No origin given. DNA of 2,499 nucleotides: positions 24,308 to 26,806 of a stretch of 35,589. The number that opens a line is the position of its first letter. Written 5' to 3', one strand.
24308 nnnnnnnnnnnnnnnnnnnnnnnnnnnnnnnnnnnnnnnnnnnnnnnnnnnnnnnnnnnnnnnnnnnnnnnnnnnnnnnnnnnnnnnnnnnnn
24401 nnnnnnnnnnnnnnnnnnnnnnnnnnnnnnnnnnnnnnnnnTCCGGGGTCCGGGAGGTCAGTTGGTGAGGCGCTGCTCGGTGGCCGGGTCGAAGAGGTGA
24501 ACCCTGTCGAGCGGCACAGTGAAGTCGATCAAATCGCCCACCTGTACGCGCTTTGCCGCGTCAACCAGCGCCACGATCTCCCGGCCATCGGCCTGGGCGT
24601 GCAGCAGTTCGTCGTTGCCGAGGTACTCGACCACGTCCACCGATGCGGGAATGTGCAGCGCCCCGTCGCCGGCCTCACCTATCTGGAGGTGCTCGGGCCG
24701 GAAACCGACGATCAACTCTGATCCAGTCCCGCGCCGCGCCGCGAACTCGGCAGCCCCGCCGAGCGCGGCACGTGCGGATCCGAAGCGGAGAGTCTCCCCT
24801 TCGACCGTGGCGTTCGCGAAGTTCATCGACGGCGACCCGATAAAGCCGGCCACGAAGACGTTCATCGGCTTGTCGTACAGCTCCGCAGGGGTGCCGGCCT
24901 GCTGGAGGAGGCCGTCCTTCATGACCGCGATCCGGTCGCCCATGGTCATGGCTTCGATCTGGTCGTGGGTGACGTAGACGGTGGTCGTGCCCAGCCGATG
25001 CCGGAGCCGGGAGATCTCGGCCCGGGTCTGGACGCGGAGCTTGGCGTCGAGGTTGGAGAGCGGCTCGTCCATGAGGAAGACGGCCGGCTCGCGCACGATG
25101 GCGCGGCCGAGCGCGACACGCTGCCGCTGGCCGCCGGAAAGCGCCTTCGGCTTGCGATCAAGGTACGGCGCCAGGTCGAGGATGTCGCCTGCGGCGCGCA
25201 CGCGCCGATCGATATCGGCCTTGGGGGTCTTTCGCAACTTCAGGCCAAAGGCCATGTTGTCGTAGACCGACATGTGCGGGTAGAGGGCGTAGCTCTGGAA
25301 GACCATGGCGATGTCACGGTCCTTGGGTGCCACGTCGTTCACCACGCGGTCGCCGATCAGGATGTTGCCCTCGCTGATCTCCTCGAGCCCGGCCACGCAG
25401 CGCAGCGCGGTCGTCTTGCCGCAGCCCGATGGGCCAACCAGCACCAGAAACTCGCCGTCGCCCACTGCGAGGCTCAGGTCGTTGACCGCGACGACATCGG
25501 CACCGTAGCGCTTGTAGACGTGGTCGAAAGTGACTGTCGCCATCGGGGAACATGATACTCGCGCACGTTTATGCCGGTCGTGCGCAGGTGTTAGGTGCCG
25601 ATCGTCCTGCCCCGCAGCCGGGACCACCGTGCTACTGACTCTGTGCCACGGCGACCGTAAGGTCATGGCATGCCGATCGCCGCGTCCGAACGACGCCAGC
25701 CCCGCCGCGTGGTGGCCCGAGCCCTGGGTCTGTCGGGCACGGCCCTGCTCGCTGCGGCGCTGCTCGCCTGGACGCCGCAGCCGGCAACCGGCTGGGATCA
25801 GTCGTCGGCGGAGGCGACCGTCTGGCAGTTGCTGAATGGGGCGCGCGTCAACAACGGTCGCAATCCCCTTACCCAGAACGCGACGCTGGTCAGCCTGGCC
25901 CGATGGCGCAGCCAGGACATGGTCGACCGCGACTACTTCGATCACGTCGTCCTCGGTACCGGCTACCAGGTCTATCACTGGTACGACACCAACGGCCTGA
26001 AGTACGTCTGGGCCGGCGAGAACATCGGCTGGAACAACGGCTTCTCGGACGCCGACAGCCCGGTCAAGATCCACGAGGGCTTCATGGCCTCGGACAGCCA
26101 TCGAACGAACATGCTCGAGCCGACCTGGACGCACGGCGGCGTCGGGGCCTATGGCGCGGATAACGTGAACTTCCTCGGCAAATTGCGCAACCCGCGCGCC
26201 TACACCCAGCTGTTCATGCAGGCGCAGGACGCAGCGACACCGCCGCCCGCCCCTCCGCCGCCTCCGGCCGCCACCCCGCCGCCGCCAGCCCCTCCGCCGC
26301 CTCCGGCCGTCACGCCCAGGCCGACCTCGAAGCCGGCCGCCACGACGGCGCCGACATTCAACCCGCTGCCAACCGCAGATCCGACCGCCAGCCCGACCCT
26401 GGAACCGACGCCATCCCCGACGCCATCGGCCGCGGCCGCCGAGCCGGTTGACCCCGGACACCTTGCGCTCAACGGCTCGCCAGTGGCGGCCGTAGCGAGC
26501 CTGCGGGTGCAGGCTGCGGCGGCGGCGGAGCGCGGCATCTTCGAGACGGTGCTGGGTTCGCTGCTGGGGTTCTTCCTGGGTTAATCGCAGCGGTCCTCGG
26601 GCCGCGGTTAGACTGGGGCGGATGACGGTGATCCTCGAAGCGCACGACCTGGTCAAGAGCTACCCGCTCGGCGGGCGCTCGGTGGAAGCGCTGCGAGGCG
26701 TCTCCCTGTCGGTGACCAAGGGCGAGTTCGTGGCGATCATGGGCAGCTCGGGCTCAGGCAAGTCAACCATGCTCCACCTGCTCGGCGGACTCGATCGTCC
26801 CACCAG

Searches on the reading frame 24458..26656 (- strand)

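Call 8: search_protein_families(library=pfam, proteins=[window:24458-26656:-], max_evalue=0.01)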
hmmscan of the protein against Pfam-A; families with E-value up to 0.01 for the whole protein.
window:24458-26656:- (732 aa): 6 families
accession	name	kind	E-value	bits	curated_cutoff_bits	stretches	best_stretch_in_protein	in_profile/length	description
PF00005.33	ABC_tran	-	5.1e-29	102.1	25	1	391-533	1-136/137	ABC transporter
PF17912.7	OB_MalK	-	1.1e-10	42.6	27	1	607-657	1-53/53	MalK OB fold domain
PF08402.16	TOBE_2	-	4.3e-09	36.8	21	1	651-722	2-76/76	TOBE domain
PF02463.25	SMC_N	-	0.0046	16.8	40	1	402-570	25-205/220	RecF/RecN/SMC N terminal domain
PF13401.12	AAA_22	-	0.006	17.3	27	0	402-425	6-29/130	AAA domain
PF13191.12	AAA_16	-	0.0062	17.5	32.6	0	399-422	22-45/167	AAA ATPase domain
